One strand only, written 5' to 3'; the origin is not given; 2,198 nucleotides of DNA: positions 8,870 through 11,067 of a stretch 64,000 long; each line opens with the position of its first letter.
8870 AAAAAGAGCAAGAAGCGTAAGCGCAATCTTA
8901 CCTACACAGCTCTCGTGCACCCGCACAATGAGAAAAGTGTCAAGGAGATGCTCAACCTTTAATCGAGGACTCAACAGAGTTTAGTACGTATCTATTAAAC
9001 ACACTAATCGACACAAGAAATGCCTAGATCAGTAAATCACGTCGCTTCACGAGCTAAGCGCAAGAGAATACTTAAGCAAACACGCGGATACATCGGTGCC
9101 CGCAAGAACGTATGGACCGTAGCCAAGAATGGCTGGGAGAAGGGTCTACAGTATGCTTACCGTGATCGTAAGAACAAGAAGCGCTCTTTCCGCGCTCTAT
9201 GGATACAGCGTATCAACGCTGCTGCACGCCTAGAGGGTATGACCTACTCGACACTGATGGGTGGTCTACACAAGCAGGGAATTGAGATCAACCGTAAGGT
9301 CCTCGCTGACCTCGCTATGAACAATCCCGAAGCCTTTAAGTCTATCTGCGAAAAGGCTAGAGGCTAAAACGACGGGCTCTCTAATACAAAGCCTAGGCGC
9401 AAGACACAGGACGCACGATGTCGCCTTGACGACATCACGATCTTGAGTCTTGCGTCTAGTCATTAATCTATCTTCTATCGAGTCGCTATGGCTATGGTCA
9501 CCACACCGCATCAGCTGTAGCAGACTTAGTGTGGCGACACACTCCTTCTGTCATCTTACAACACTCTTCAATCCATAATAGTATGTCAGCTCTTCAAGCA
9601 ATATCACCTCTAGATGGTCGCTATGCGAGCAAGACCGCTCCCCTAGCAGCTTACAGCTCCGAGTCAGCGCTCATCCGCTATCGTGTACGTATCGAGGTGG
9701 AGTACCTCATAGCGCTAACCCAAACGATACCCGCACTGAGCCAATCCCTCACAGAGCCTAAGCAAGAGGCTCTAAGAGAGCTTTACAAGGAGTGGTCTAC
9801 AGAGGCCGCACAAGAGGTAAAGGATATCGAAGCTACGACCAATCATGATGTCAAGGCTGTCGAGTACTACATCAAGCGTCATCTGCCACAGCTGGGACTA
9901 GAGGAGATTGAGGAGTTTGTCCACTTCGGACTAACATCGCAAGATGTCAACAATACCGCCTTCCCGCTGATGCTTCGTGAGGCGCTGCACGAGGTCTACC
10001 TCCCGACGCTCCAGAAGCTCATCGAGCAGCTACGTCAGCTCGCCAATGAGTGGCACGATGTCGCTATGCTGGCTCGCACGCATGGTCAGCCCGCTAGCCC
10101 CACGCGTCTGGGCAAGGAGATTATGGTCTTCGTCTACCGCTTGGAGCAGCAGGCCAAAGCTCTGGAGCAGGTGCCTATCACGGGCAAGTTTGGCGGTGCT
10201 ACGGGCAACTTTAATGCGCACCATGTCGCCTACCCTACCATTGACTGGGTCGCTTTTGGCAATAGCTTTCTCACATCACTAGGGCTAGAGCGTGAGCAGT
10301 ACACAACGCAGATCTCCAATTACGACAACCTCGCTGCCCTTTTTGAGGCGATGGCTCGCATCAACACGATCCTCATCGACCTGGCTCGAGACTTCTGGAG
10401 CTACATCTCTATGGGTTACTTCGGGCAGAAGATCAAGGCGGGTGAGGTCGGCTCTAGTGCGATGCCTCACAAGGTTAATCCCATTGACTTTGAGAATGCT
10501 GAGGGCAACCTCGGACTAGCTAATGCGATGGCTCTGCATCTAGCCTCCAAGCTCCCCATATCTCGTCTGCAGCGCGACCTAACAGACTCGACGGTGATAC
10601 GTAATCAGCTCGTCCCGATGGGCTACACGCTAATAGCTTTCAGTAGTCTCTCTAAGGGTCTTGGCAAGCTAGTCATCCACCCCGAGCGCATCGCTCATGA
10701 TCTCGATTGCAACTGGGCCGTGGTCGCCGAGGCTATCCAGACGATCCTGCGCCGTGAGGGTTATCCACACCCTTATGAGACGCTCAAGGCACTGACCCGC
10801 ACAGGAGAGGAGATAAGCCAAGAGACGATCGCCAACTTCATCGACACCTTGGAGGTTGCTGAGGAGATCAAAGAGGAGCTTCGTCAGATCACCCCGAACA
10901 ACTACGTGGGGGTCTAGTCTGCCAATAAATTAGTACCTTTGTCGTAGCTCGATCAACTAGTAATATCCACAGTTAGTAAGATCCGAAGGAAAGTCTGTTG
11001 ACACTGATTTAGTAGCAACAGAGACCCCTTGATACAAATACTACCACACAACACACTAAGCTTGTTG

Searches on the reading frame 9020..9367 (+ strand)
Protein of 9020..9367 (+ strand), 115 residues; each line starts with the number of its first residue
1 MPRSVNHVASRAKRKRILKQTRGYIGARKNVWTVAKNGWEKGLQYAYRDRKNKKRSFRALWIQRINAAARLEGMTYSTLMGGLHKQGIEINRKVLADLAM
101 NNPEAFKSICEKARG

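Call 49: search_protein_families(library=pfam, proteins=[window:9020-9367:+], max_evalue=0.001)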
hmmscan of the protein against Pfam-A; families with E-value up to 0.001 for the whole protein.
window:9020-9367:+ (115 aa): 1 family
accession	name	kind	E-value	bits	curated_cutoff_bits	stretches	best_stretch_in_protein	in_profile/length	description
PF00453.23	Ribosomal_L20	-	1.4e-43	147.8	30.8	1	3-109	1-107/107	Ribosomal protein L20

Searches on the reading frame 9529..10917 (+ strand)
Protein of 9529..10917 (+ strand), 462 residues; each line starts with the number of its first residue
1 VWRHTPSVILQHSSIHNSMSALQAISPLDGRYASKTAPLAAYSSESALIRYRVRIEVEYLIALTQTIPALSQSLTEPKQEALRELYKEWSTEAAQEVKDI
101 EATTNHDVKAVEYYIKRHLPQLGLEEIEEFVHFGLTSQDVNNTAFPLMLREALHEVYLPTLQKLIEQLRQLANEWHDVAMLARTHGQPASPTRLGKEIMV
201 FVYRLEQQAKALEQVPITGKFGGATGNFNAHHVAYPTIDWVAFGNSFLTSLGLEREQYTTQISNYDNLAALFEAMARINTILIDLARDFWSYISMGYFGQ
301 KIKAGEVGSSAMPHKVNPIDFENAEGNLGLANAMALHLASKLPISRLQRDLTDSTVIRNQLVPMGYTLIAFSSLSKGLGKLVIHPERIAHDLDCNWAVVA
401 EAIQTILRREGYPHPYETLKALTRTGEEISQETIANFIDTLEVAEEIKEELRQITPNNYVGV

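Call 49: search_protein_families(library=pfam, proteins=[window:9529-10917:+], max_evalue=0.001)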
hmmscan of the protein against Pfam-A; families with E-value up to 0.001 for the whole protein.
window:9529-10917:+ (462 aa): 2 families
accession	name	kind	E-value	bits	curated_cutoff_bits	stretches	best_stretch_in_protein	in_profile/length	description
PF00206.25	Lyase_1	-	2.3e-57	195.2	27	1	30-326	1-305/312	Lyase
PF08328.16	ASL_C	-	5.4e-46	155.8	35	1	345-460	1-115/115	Adenylosuccinate lyase C-terminal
